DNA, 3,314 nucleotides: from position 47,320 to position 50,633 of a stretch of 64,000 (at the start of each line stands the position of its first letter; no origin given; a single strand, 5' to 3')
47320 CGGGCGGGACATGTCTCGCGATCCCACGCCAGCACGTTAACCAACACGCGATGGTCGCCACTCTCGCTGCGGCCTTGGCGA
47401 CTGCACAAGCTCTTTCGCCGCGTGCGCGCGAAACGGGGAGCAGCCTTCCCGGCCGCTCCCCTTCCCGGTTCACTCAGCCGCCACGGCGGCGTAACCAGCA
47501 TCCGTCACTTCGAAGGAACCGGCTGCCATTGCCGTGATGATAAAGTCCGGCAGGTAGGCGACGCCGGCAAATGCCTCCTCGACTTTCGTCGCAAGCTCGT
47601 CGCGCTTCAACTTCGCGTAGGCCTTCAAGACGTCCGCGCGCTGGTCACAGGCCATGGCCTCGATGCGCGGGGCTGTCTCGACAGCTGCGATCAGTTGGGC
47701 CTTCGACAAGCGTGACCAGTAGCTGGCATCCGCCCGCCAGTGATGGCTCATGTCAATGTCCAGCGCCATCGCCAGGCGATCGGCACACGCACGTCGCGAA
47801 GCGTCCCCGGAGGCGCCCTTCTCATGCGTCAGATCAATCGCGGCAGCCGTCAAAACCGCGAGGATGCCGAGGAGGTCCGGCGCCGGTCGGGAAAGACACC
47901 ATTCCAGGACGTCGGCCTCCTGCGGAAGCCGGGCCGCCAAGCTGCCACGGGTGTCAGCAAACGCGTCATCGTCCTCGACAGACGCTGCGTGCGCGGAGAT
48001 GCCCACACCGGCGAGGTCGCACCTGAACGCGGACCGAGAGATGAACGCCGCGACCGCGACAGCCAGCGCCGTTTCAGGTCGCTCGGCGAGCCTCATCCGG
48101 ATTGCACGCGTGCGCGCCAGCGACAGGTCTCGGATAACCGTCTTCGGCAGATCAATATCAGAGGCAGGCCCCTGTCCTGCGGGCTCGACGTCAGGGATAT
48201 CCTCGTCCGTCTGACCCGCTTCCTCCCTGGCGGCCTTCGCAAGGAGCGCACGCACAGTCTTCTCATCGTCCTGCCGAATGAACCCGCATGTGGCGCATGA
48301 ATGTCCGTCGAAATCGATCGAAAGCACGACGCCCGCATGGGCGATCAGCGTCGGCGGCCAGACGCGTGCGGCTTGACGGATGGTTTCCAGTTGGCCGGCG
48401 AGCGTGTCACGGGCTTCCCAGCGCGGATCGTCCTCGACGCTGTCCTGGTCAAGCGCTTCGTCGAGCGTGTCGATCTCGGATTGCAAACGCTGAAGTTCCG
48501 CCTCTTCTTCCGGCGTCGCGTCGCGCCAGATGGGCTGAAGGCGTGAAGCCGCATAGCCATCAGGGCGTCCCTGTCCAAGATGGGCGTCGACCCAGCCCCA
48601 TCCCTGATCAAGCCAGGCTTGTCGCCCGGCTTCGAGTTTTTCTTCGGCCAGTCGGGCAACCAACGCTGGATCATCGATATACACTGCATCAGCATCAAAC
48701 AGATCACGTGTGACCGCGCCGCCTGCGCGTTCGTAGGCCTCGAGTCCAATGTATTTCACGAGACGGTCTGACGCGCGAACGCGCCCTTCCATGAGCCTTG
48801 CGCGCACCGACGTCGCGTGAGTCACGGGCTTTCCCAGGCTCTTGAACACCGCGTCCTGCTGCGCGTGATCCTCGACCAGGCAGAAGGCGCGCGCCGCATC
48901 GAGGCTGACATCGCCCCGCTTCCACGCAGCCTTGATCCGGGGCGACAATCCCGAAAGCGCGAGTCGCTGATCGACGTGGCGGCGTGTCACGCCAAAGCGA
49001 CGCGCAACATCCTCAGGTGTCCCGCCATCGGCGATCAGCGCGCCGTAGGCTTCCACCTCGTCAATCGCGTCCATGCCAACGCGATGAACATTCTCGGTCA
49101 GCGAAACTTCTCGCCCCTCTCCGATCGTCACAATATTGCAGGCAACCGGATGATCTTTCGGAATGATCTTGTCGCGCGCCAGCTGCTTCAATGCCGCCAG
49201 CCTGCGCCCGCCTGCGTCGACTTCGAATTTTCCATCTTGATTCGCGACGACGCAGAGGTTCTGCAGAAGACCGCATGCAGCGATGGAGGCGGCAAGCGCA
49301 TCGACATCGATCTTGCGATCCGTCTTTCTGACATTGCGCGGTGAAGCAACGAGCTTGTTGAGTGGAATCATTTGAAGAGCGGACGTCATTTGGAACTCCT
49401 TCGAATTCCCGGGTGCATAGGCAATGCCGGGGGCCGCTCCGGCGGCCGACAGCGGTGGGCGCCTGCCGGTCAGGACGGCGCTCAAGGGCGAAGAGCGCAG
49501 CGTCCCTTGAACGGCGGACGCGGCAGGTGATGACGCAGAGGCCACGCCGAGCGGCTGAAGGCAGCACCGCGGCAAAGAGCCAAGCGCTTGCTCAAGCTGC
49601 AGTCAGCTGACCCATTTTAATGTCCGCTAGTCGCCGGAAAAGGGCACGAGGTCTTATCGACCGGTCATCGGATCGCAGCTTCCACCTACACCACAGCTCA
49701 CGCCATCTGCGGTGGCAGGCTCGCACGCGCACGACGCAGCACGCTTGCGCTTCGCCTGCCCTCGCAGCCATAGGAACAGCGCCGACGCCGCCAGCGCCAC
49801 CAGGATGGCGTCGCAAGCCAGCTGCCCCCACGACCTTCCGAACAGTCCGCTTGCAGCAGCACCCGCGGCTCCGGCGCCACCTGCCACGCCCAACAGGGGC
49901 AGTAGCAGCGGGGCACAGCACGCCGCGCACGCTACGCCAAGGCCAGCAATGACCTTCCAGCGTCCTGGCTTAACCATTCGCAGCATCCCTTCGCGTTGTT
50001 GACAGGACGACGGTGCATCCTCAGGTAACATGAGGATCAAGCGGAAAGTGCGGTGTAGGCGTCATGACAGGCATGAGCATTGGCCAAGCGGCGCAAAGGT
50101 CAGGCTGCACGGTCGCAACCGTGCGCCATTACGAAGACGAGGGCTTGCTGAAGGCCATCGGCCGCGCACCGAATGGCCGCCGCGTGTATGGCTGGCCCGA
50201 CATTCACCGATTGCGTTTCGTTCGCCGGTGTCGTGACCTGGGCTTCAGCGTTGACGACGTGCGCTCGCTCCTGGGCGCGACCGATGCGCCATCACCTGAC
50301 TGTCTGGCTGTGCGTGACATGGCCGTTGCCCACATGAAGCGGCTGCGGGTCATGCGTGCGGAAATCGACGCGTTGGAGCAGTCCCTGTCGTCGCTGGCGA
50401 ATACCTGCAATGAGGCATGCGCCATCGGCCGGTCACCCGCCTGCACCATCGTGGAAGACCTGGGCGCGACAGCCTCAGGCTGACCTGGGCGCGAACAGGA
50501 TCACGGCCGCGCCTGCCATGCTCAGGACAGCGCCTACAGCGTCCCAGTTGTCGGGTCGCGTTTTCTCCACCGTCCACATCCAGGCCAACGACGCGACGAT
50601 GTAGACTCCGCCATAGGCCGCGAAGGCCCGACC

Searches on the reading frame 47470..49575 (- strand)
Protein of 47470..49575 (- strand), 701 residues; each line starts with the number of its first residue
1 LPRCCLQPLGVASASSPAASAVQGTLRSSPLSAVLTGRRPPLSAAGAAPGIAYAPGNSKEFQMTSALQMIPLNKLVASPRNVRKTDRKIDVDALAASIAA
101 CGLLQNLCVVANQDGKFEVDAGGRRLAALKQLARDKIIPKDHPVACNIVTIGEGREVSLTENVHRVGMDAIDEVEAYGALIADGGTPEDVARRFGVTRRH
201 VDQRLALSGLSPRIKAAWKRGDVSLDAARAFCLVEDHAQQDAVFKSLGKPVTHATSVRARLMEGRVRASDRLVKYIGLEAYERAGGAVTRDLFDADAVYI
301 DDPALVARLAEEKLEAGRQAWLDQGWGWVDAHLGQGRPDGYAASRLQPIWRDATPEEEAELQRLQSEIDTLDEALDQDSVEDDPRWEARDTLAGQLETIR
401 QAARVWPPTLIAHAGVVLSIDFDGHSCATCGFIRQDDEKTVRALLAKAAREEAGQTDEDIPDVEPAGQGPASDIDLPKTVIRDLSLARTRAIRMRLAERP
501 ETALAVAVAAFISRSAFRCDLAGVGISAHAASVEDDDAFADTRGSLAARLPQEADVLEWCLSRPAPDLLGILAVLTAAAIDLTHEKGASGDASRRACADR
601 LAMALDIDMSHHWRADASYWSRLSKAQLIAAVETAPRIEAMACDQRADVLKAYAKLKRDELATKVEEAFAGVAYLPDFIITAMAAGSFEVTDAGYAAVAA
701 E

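Call 71: search_protein_families(library=pfam, proteins=[window:47470-49575:-], max_evalue=0.0001)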
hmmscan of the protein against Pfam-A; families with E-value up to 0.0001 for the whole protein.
window:47470-49575:- (701 aa): 2 families
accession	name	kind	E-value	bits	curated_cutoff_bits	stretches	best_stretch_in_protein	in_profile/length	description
PF17762.8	HTH_ParB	-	2.3e-09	37.7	22.6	1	169-248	4-84/102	ParB HTH domain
PF02195.25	ParB_N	-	1.5e-06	28.5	26.3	1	67-137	3-73/95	ParB N-terminal domain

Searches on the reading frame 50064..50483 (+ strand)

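Call 71: search_protein_families(library=pfam, proteins=[window:50064-50483:+], max_evalue=0.0001)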
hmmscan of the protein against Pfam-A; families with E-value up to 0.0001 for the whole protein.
window:50064-50483:+ (139 aa): 3 families
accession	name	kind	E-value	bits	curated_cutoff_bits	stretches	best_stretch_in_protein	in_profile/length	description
PF13411.12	MerR_1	-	2.4e-17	63.2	21.6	1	4-70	1-66/69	MerR HTH family regulatory protein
PF09278.17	MerR-DNA-bind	-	9e-16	58.7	25.4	1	47-111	1-65/65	MerR, DNA binding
PF00376.29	MerR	-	2.1e-14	53.5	28.2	1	5-42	1-38/38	MerR family regulatory protein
